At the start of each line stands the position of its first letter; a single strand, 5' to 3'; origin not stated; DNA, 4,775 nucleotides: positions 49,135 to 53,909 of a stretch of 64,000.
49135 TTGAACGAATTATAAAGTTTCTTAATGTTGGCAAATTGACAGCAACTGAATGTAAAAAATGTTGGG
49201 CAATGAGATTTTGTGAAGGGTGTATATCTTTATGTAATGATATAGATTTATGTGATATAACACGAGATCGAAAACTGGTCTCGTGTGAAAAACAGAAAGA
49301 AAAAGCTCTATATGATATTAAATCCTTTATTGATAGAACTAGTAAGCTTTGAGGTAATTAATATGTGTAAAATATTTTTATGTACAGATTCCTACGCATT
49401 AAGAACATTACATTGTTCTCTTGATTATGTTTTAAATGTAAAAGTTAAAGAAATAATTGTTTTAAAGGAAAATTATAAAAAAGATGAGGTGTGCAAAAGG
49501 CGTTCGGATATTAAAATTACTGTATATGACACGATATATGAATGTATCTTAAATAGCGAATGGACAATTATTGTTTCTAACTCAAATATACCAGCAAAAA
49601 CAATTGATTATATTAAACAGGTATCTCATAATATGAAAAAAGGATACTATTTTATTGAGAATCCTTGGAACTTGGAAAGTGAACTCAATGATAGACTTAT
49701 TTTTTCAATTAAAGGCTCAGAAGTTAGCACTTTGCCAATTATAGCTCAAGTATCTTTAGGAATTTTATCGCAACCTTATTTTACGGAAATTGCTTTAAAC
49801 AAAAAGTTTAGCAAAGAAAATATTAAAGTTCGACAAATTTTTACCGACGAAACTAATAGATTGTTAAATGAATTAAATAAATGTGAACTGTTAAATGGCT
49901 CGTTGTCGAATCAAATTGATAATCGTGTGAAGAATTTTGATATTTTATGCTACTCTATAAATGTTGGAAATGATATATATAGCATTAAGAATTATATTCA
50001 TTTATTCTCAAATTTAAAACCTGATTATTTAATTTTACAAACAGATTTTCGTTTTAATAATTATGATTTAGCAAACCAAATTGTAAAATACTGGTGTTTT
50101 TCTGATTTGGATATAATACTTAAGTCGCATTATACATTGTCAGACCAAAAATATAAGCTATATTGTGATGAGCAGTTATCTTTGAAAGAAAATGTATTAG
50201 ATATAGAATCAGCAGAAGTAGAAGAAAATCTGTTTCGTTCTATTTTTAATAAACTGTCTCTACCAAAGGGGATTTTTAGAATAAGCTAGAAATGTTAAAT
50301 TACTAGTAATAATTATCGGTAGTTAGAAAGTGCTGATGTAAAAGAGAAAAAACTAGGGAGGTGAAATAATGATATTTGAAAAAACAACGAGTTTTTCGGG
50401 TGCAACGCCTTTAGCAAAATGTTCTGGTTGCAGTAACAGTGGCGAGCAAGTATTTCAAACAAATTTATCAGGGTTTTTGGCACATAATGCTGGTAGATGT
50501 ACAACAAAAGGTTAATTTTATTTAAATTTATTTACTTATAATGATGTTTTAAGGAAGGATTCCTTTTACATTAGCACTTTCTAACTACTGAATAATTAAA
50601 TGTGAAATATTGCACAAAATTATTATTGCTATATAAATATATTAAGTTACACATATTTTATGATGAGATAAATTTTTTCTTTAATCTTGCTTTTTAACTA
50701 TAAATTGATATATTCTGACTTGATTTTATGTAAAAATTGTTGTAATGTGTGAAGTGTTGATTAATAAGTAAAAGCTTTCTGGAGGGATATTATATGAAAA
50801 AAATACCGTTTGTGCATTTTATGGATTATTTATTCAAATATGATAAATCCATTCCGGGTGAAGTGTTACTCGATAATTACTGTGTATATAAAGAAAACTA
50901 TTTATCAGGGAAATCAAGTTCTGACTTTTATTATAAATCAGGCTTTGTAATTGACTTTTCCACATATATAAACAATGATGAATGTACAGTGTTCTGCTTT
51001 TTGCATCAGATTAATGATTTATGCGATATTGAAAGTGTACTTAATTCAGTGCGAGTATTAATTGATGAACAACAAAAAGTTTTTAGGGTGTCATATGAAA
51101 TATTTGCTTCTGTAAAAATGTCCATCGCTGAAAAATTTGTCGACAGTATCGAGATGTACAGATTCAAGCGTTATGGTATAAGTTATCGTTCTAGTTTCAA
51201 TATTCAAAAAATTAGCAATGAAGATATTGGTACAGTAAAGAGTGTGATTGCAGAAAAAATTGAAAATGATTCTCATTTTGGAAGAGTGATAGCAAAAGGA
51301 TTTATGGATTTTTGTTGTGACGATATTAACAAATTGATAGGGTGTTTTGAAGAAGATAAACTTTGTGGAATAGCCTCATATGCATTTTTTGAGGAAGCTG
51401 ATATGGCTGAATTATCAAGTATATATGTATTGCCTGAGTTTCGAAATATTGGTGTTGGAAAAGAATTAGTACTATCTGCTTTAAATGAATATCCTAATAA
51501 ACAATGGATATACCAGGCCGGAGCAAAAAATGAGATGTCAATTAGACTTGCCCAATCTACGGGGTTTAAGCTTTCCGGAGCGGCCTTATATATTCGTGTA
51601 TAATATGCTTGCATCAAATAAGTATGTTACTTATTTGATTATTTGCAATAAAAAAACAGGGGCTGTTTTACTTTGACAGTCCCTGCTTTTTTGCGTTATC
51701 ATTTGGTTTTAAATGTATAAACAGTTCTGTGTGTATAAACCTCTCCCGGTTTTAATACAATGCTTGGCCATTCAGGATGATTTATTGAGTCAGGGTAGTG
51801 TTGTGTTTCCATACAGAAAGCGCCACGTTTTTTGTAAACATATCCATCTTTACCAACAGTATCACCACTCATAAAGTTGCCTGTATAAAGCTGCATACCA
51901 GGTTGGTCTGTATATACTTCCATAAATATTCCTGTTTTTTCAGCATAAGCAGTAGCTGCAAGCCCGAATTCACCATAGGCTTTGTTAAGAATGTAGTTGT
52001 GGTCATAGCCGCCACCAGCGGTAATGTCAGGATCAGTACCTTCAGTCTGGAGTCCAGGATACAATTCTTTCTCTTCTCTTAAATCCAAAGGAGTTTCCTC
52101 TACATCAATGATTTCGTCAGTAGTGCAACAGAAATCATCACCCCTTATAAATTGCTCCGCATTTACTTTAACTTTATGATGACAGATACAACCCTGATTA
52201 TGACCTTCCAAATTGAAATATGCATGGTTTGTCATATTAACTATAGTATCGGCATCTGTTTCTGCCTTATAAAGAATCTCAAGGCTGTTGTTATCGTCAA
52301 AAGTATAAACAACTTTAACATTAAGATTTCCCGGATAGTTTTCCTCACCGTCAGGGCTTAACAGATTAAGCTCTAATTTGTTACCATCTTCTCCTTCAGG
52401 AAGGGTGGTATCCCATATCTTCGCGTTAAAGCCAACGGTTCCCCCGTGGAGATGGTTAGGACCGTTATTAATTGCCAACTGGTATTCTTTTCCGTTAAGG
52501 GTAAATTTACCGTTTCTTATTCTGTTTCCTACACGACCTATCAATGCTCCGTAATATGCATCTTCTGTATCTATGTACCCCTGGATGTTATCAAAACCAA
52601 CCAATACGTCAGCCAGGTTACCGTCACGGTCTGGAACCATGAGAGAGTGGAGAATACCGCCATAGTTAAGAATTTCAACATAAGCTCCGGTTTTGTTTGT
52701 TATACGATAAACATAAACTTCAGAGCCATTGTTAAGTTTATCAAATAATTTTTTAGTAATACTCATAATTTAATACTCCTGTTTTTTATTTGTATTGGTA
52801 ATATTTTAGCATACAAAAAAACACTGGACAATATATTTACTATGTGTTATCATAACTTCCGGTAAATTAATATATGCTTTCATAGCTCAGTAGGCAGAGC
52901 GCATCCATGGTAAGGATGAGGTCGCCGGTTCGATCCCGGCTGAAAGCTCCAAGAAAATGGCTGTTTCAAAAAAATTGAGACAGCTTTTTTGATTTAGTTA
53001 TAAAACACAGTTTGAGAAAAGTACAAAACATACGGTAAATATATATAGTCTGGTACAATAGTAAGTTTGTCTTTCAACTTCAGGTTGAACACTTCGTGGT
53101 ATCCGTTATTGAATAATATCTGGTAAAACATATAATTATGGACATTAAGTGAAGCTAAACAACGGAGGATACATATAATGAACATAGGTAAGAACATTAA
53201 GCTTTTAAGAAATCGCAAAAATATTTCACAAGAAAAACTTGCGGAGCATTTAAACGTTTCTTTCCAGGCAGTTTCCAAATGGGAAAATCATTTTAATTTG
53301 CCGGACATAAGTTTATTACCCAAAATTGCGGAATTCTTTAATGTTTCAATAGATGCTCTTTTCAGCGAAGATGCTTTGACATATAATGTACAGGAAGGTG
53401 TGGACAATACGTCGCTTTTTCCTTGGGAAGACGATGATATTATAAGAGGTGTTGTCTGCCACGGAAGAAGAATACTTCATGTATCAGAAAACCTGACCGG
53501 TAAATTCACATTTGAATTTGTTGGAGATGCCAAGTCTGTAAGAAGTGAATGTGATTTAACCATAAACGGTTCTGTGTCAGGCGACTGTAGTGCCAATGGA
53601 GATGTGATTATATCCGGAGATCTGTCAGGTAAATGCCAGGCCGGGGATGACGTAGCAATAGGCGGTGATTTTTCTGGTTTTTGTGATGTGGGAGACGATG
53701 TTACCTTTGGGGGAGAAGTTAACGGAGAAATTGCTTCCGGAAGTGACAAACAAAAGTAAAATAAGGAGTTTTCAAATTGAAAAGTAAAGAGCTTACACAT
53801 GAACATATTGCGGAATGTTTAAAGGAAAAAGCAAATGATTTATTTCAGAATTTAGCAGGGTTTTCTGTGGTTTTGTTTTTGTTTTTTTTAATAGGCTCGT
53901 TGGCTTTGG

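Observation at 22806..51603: Hybrid RiPP / acyl-carrier biosynthetic system with two precursors, two radical SAM enzymes, YcaO and a KS/C-domain-free acylation machinery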

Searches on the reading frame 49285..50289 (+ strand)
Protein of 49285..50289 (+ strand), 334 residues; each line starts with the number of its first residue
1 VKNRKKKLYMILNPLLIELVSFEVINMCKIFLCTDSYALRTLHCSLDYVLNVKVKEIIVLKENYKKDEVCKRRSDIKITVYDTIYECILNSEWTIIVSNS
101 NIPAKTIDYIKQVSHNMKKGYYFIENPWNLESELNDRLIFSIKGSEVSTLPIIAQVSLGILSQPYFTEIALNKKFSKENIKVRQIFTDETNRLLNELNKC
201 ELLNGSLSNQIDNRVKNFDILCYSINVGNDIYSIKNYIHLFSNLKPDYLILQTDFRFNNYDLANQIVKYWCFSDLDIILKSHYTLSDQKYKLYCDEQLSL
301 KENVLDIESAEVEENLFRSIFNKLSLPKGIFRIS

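Call 5: search_protein_families(library=pfam, proteins=[window:49285-50289:+], max_evalue=0.01)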
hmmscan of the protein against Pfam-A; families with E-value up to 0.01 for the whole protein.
window:49285-50289:+ (334 aa): 0 families

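Call 8: search_protein_families(library=ncbifam, proteins=[window:49285-50289:+], max_evalue=0.01)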
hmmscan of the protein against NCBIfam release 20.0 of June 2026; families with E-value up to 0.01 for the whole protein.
window:49285-50289:+ (334 aa): 0 families

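Call 35: search_protein_families(library=ncbifam, proteins=[window:49285-50289:+], max_evalue=10)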
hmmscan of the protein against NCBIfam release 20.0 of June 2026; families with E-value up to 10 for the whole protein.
window:49285-50289:+ (334 aa): 0 families

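Call 60: search_solved_structures(query=window:49285-50289:+, max_evalue=1)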
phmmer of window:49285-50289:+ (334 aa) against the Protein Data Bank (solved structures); distinct sequences matched with E-value up to 1: 0.

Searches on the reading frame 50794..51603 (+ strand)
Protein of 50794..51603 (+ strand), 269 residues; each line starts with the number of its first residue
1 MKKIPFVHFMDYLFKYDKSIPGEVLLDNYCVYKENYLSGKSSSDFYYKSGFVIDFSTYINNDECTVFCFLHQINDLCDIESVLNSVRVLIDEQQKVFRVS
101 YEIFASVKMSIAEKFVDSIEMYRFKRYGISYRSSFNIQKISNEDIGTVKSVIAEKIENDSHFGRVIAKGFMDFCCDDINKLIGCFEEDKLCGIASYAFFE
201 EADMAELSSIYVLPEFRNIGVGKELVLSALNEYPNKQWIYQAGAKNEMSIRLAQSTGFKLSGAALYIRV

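Call 5: search_protein_families(library=pfam, proteins=[window:50794-51603:+], max_evalue=0.01)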
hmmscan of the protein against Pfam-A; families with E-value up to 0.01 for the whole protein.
window:50794-51603:+ (269 aa): 6 families
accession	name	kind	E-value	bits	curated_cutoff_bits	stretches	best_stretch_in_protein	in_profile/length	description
PF00583.31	Acetyltransf_1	-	6.5e-09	36.5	20.7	1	177-258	31-116/116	Acetyltransferase (GNAT) family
PF13508.13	Acetyltransf_7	-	5.7e-07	30.3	27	1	184-259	8-83/84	Acetyltransferase (GNAT) domain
PF13673.13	Acetyltransf_10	-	5.9e-05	23.5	23.6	1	165-235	16-82/128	Acetyltransferase (GNAT) domain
PF08445.16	FR47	-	0.00024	21.5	22.1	1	196-261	13-80/86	FR47-like protein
PF17013.11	Acetyltransf_15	-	0.00076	19.4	35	0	112-236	45-104/210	Putative acetyl-transferase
PF14542.12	Acetyltransf_CG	-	0.0078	16.8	30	0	188-235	9-55/80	GCN5-related N-acetyl-transferase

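Call 8: search_protein_families(library=ncbifam, proteins=[window:50794-51603:+], max_evalue=0.01)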
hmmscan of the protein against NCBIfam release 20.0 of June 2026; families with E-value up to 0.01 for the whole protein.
window:50794-51603:+ (269 aa): 5 families
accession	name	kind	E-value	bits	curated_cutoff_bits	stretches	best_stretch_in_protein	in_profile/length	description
NF005840.0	PRK07757.1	equivalog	4.3e-05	23.5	154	1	136-232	4-94/153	N-acetyltransferase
NF033374.6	AAC_6p_Id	exception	0.0028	17.7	320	1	176-268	50-143/149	aminoglycoside N-acetyltransferase AAC(6')-Id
NF007807.0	PRK10514.1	equivalog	0.0071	16.3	134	0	205-262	71-126/147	acetyltransferase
NF000224.3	AAC_6p_Acine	exception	0.0073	16.3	225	0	203-266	74-140/146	AAC(6')-Ighjkrstuvwx family aminoglycoside N-acetyltransferase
TIGR01575.1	rimI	equivalog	0.008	16.3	86.4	0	182-259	35-113/132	ribosomal protein S18-alanine N-acetyltransferase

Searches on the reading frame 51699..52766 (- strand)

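Call 56: search_protein_families(library=pfam, proteins=[window:51699-52766:-], max_evalue=0.01)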
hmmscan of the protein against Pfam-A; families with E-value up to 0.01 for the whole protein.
window:51699-52766:- (355 aa): 1 family
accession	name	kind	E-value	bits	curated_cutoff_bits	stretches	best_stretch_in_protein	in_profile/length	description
PF01263.26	Aldose_epim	-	8.1e-86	288.5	27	1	19-351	2-299/299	Aldose 1-epimerase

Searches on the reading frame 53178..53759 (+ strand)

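Call 56: search_protein_families(library=pfam, proteins=[window:53178-53759:+], max_evalue=0.01)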
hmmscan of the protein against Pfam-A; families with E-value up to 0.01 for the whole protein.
window:53178-53759:+ (193 aa): 10 families
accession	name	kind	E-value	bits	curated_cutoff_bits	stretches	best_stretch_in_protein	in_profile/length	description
PF01381.28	HTH_3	-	1.3e-13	51.2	23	1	7-61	1-55/55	Helix-turn-helix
PF12844.13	HTH_19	-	6.3e-09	36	30.2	1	4-63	1-60/64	Helix-turn-helix domain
PF04519.19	Bactofilin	-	3.4e-05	24.5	27.9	1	121-187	13-82/98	Polymer-forming cytoskeletal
PF13560.12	HTH_31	-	4.3e-05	24.2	27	1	7-58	6-58/64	Helix-turn-helix domain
PF08279.18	HTH_11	-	7.4e-05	23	25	1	8-34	7-34/55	HTH domain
PF13443.12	HTH_26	-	0.00057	20.5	22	1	6-61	1-57/63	Cro/C1-type HTH DNA-binding domain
PF07022.19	Phage_CI_repr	-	0.0016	19.2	22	1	15-62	11-58/65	Bacteriophage CI repressor helix-turn-helix domain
PF15943.11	YdaS_toxin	-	0.0028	17.9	30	1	17-36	10-29/65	Bacterial toxin YdaS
PF03775.22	MinC_C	-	0.0077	16.7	33.2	0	119-156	10-49/102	Septum formation inhibitor MinC, C-terminal domain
PF14549.12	P22_Cro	-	0.009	16.2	30.2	0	17-36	11-30/60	DNA-binding transcriptional regulator Cro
